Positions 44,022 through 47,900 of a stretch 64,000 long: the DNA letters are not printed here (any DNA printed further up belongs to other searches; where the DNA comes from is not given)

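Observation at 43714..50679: tRNA-Leu-flanked block encoding T9SS cargo and partners (C25 gingipain-like protease, PorV-like OMP, Ig-like lipoprotein), candidate accessory island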

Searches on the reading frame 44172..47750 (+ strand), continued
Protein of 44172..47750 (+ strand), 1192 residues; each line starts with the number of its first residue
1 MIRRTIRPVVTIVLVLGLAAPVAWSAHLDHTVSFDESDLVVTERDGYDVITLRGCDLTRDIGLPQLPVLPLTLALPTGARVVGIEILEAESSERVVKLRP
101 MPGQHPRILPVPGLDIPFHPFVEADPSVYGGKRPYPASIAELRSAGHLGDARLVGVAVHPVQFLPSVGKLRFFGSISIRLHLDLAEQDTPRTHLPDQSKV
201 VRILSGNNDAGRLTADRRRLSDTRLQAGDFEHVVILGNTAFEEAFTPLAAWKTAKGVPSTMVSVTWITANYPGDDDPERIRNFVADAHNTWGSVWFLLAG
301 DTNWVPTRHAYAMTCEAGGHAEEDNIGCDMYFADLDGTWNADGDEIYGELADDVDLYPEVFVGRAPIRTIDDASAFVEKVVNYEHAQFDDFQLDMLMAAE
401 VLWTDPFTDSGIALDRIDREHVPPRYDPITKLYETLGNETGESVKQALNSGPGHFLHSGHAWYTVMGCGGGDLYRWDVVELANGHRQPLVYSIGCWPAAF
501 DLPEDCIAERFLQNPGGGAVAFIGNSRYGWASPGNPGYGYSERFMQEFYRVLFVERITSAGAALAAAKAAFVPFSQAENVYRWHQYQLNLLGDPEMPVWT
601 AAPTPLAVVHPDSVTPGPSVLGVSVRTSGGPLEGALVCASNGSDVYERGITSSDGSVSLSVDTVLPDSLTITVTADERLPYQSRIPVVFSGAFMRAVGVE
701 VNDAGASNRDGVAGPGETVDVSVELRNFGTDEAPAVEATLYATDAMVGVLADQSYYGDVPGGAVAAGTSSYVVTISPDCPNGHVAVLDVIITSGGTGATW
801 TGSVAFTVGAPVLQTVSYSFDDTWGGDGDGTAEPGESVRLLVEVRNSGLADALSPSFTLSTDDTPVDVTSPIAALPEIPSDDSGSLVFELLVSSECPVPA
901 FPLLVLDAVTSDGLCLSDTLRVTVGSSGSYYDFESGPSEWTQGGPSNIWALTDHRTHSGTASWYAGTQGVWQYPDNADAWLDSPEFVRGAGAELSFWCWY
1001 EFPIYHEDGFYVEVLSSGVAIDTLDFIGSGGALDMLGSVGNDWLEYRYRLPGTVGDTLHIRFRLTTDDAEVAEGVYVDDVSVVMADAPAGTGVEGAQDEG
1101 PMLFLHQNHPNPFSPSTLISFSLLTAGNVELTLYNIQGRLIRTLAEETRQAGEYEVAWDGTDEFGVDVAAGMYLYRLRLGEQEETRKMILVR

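Call 10: find_related_loci(query=A1, collection=genome_contigs, flank=10000)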
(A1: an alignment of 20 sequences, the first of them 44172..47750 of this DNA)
Query A1 (1192 aa) in genome_contigs; peptide patterns used: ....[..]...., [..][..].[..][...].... (x = any residue, [..] = any of these).
316 stretches matched a pattern; 290 encode a relative of the query (tblastn E <= 1e-3); the best 80 are kept; 80 distinct loci.
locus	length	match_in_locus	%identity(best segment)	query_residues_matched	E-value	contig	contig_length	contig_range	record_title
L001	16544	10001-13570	76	1-1192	0e+0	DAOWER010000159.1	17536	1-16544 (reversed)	MAG TPA_asm: Candidatus Eisenbacteria bacterium isolate CSMAG_1944 CSMAG_1944_k141_1162188_length_17536_cov_17.6294, who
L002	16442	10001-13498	76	27-1192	0e+0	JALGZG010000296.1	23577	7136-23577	MAG: bacterium isolate SY70-5-8_Bin_20 SY70-5-8_Bin_20_scaffold_652, whole genome shotgun sequence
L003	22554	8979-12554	75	1-1192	0e+0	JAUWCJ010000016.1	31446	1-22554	MAG: Candidatus Eisenbacteria bacterium isolate CSMAG_2135 CSMAG_2135_k141_576228_length_31446_cov_12.0000, whole genome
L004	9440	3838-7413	77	1-1192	0e+0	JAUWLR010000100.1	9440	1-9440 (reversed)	MAG: Candidatus Eisenbacteria bacterium isolate CSMAG_2377 CSMAG_2377_k141_319329_length_9440_cov_10.0000, whole genome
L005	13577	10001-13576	73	1-1192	0e+0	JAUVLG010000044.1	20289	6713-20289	MAG: Candidatus Eisenbacteria bacterium isolate CSMAG_500 CSMAG_500_k141_115733_length_20289_cov_24.0000, whole genome s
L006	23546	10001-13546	56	10-1192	0e+0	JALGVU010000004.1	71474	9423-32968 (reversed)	MAG: bacterium isolate Meg19_46_Bin_182 Meg19_46_Bin_182_scaffold_274, whole genome shotgun sequence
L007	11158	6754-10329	55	2-1192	0e+0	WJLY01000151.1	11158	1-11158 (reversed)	MAG: Candidatus Effluviviaceae Genus IV sp. isolate Bin_501 k141_2154952, whole genome shotgun sequence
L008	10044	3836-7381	52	6-1192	0e+0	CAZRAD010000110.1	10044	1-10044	MAG TPA_asm: uncultured bacterium isolate binchicken_co334_58 genome assembly, contig: NODE_12477_length_10044_cov_5.435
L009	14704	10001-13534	53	12-1192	0e+0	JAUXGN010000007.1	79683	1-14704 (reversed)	MAG: Candidatus Eisenbacteria bacterium isolate CSMAG_2930 CSMAG_2930_k117_7768262_length_79683_cov_16.0000, whole genom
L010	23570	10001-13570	54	1-1192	0e+0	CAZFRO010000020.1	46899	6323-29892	MAG TPA_asm: uncultured bacterium isolate SRP077602_co1_312 genome assembly, contig: NODE_1961_length_46899_cov_51.26976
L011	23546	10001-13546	52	13-1192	0e+0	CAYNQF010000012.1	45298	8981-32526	MAG TPA_asm: uncultured bacterium isolate binchicken_co150_59 genome assembly, contig: NODE_1656_length_45298_cov_6.1262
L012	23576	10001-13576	52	1-1191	0e+0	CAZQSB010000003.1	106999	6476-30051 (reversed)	MAG TPA_asm: uncultured bacterium isolate SRP332253_co2_189 genome assembly, contig: NODE_116_length_106999_cov_5.367837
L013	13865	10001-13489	52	28-1192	0e+0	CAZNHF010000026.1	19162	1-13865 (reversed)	MAG TPA_asm: uncultured bacterium isolate binchicken_co109_8 genome assembly, contig: NODE_436_length_19162_cov_7.252316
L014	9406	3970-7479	53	18-1192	0e+0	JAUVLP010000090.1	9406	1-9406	MAG: Candidatus Eisenbacteria bacterium isolate CSMAG_509 CSMAG_509_k141_488816_length_9406_cov_11.0000, whole genome sh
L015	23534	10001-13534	51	12-1192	0e+0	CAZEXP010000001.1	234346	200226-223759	MAG TPA_asm: uncultured bacterium isolate binchicken_co171_66 genome assembly, contig: NODE_1_length_234346_cov_18.50828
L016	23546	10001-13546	56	15-1192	0e+0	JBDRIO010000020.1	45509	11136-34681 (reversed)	MAG: Candidatus Eisenbacteria bacterium isolate MEGAHIT-group-1.590 k141_6468451, whole genome shotgun sequence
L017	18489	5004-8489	55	28-1192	0e+0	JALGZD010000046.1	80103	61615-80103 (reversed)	MAG: bacterium isolate SY70-5-12_Bin_1 SY70-5-12_Bin_1_scaffold_17, whole genome shotgun sequence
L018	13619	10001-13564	50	1-1192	0e+0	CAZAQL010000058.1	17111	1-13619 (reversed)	MAG TPA_asm: uncultured bacterium isolate SRP332253_co2_145 genome assembly, contig: NODE_3158_length_17111_cov_4.681227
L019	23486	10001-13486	51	29-1192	0e+0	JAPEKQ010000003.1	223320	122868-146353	MAG: bacterium isolate MAG173-P120 NODE_3_length_223320_cov_113.857106, whole genome shotgun sequence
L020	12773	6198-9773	77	1-1192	0e+0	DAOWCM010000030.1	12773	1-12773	MAG TPA_asm: Candidatus Eisenbacteria bacterium isolate CSMAG_1887 CSMAG_1887_k141_502904_length_12773_cov_13.9664, whol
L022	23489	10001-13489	43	28-1192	0e+0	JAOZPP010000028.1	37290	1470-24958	MAG: bacterium isolate GMC4.metabat2.244 GMC4_633_length_37290_cov_24.085162, whole genome shotgun sequence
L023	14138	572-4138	43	5-1192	0e+0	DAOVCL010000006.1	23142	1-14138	MAG TPA_asm: Candidatus Zixiibacteriota bacterium isolate CSMAG_1030 CSMAG_1030_k141_3375145_length_23142_cov_13.7261, w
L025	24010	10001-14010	40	30-1192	0e+0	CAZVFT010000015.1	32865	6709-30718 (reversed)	MAG TPA_asm: uncultured bacterium isolate SRP077602_co10_428 genome assembly, contig: NODE_4146_length_32865_cov_33.7979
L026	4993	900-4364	39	30-1192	0e+0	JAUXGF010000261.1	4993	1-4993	MAG: Calditrichaceae bacterium isolate CSMAG_2922 CSMAG_2922_k117_353009_length_4993_cov_7.0000, whole genome shotgun se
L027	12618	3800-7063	42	2-1082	0e+0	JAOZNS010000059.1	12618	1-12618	MAG: Candidatus Zixiibacteriota bacterium isolate GMC4.concoct.267_sub GMC4_6592_length_12618_cov_7.097827, whole genome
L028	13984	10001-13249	41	6-1082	0e+0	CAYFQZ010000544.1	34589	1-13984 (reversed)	MAG TPA_asm: uncultured Ignavibacteria bacterium isolate ERP108616_co1_151 genome assembly, contig: k119_974585, whole g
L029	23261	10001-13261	42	1-1082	0e+0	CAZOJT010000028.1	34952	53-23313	MAG TPA_asm: uncultured Ignavibacteria bacterium isolate binchicken_co89_550 genome assembly, contig: NODE_1733_length_3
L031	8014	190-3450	43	1-1082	0e+0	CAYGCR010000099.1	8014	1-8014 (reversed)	MAG TPA_asm: uncultured Ignavibacteria bacterium isolate ERP108616_co2_224 genome assembly, contig: NODE_17923_length_80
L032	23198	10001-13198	42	25-1082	0e+0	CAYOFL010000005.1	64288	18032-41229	MAG TPA_asm: uncultured Ignavibacteria bacterium isolate binchicken_co211_253 genome assembly, contig: NODE_225_length_6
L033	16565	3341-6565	41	3-1082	0e+0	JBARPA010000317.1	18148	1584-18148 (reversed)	MAG: Candidatus Zixiibacteriota bacterium isolate MFD13423_ilm_asm_bin54 k127_308576, whole genome shotgun sequence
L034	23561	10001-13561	41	16-1192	0e+0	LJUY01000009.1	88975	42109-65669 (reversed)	MAG: candidate division Zixibacteria bacterium SM23_81 WORSMTZ_203, whole genome shotgun sequence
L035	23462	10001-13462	40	32-1192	0e+0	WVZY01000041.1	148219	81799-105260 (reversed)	MAG: Candidatus Latescibacterota bacterium isolate CS4-C107 C_merged_R1_(paired)_contig_1048, whole genome shotgun seque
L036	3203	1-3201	41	37-1110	0e+0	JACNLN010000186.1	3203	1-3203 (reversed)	MAG: Candidatus Neomarinimicrobiota bacterium isolate NIOZ-UU84 NIOZ-UU_NODE_43964_length_3203_cov_183.318, whole genome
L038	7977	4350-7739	38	27-1192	0e+0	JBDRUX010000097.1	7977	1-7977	MAG: candidate division WOR-3 bacterium isolate SZTDM-2_201709_bins_204 SZTDM-2_201709_bins_204_scaffold_97, whole genom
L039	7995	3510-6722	42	10-1082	0e+0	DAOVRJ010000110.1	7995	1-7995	MAG TPA_asm: Candidatus Zixiibacteriota bacterium isolate CSMAG_1598 CSMAG_1598_k141_938242_length_7995_cov_17.0000, who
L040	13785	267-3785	41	10-1192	0e+0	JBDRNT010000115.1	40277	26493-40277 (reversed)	MAG: Candidatus Eisenbacteria bacterium isolate MEGAHIT-group-1.912 k141_1414249, whole genome shotgun sequence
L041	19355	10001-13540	57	12-1192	0e+0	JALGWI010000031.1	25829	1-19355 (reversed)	MAG: bacterium isolate Meg22_46_Bin_130 Meg22_46_Bin_130_scaffold_1997, whole genome shotgun sequence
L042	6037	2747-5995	42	6-1082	0e+0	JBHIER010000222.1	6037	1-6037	MAG: bacterium isolate b2.sp2_bin.59 NODE_5353_length_6037_cov_4.938315, whole genome shotgun sequence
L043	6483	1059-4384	58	28-1192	0e+0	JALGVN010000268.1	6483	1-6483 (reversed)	MAG: bacterium isolate AB_69_Bin_103 AB_69_Bin_103_scaffold_84653, whole genome shotgun sequence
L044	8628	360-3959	39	2-1192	0e+0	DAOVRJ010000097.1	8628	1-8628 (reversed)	MAG TPA_asm: Candidatus Zixiibacteriota bacterium isolate CSMAG_1598 CSMAG_1598_k141_2992776_length_8628_cov_37.0000, wh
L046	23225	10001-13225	40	3-1082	0e+0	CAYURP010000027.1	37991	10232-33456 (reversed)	MAG TPA_asm: uncultured Ignavibacteria bacterium isolate binchicken_co89_584 genome assembly, contig: NODE_1462_length_3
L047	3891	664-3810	42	32-1082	0e+0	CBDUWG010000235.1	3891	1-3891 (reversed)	MAG TPA_asm: uncultured bacterium isolate SRR22302358_concoct_46 genome assembly, contig: ERZ25746585.12481, whole genom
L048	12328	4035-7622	40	2-1192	0e+0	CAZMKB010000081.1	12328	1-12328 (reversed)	MAG TPA_asm: uncultured Gemmatimonadota bacterium isolate SRP141376_co1_256 genome assembly, contig: NODE_9778_length_12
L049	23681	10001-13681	41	9-1082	0e+0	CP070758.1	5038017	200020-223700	MAG: Gemmatimonadota bacterium isolate bin29 chromosome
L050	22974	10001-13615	39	3-1192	0e+0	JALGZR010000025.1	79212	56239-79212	MAG: bacterium isolate M3-44_Bin_119 M3-44_Bin_119_scaffold_3079, whole genome shotgun sequence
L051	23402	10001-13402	40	46-1192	0e+0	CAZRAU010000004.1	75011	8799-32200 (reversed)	MAG TPA_asm: uncultured bacterium isolate SRP185410_co2_431 genome assembly, contig: NODE_272_length_75011_cov_5.691005,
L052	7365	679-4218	40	6-1192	0e+0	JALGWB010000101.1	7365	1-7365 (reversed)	MAG: bacterium isolate Meg22_1214_Bin_137 Meg22_1214_Bin_137_scaffold_40734, whole genome shotgun sequence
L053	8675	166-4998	40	27-1192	0e+0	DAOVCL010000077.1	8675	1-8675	MAG TPA_asm: Candidatus Zixiibacteriota bacterium isolate CSMAG_1030 CSMAG_1030_k141_1464188_length_8675_cov_7.7199, who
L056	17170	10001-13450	40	31-1192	0e+0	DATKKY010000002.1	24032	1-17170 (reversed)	MAG TPA_asm: bacterium isolate SMAG_U14670 k141_630100, whole genome shotgun sequence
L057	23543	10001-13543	40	2-1190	0e+0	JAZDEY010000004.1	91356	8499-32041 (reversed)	MAG: Candidatus Eisenbacteria bacterium isolate MEGAHIT-group-0.172 k141_8558341, whole genome shotgun sequence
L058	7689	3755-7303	39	4-1192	0e+0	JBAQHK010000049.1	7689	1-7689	MAG: bacterium isolate MFD09338_ilm_asm_bin4 k127_115875, whole genome shotgun sequence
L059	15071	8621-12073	37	31-1192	0e+0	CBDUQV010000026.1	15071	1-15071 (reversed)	MAG TPA_asm: uncultured bacterium isolate SRR22302361_binner13_Refined_118 genome assembly, contig: ERZ25748748.1929, wh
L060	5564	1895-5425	36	13-1192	0e+0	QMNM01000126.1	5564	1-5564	MAG: Candidatus Cloacimonadota bacterium isolate B8_G9 B8_Guay9_scaffold_26789, whole genome shotgun sequence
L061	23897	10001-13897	37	1-1192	0e+0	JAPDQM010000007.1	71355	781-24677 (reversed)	MAG: candidate division KSB1 bacterium isolate JZ4_201803_bins_154 JZ-4_201803_bins_154_scaffold_7, whole genome shotgun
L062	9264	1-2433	89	382-1192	0e+0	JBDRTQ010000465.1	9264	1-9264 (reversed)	MAG: Candidatus Eisenbacteria bacterium isolate MEGAHIT-group-3.92 k141_103435, whole genome shotgun sequence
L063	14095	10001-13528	39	12-1192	0e+0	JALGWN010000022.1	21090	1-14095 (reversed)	MAG: bacterium isolate Meg22_46_Bin_89 Meg22_46_Bin_89_scaffold_3095, whole genome shotgun sequence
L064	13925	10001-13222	37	22-1082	0e+0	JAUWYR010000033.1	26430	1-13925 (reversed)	MAG: Candidatus Zixiibacteriota bacterium isolate CSMAG_2715 CSMAG_2715_k141_1095431_length_26430_cov_13.0000, whole gen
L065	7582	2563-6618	38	1-1192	0e+0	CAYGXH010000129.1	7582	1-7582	MAG TPA_asm: uncultured Chlorobiaceae bacterium isolate ERP119294_co1_130 genome assembly, contig: NODE_14092_length_758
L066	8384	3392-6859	37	26-1192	0e+0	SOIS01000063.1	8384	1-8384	MAG: Candidatus Cloacimonadota bacterium isolate E29_bin43 NODE_3253_length_8384_cov_7.666106, whole genome shotgun sequ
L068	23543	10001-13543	39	2-1192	0e+0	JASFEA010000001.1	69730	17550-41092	MAG: bacterium isolate D0606M02metaG_Bin_283 D0606M02metaG_FD_scaffold_4_c1, whole genome shotgun sequence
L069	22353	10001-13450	38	31-1192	0e+0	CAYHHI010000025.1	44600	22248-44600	MAG TPA_asm: uncultured bacterium isolate ERP119294_co4_75 genome assembly, contig: NODE_620_length_44600_cov_7.495656,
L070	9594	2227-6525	35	2-1192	0e+0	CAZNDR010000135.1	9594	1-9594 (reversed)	MAG TPA_asm: uncultured Cytophagia bacterium isolate SRP098346_co1_315 genome assembly, contig: NODE_9287_length_9594_co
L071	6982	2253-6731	34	2-1192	0e+0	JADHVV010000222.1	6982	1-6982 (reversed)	MAG: candidate division KSB1 bacterium isolate BS750m-G10 BS-750m-C22222, whole genome shotgun sequence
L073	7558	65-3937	39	3-1192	0e+0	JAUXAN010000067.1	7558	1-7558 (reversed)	MAG: bacterium isolate CSMAG_2763 CSMAG_2763_k141_177702_length_7558_cov_240.7020, whole genome shotgun sequence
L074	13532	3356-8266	39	7-1192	0e+0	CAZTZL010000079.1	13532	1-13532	MAG TPA_asm: uncultured bacterium isolate binchicken_co94_424 genome assembly, contig: NODE_6330_length_13532_cov_16.102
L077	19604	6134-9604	37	32-1192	0e+0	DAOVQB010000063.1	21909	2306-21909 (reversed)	MAG TPA_asm: Candidatus Eisenbacteria bacterium isolate CSMAG_1564 CSMAG_1564_k141_2417564_length_21909_cov_22.1193, who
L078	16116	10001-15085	38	32-1192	0e+0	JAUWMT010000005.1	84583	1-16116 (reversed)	MAG: Candidatus Cloacimonadota bacterium isolate CSMAG_2405 CSMAG_2405_k141_205781_length_84583_cov_16.5519, whole genom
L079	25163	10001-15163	36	4-1192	0e+0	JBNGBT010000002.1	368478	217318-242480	MAG: Candidatus Cloacimonadota bacterium isolate MAG213-F140 NODE_2_length_368478_cov_62.769547, whole genome shotgun se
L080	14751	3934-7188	42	6-1082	0e+0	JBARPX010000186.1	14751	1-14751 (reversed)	MAG: Candidatus Zixiibacteriota bacterium isolate MFD13424_ilm_asm_bin49 k127_51782, whole genome shotgun sequence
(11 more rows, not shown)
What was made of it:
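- Several genomes there hold two copies (call 10).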
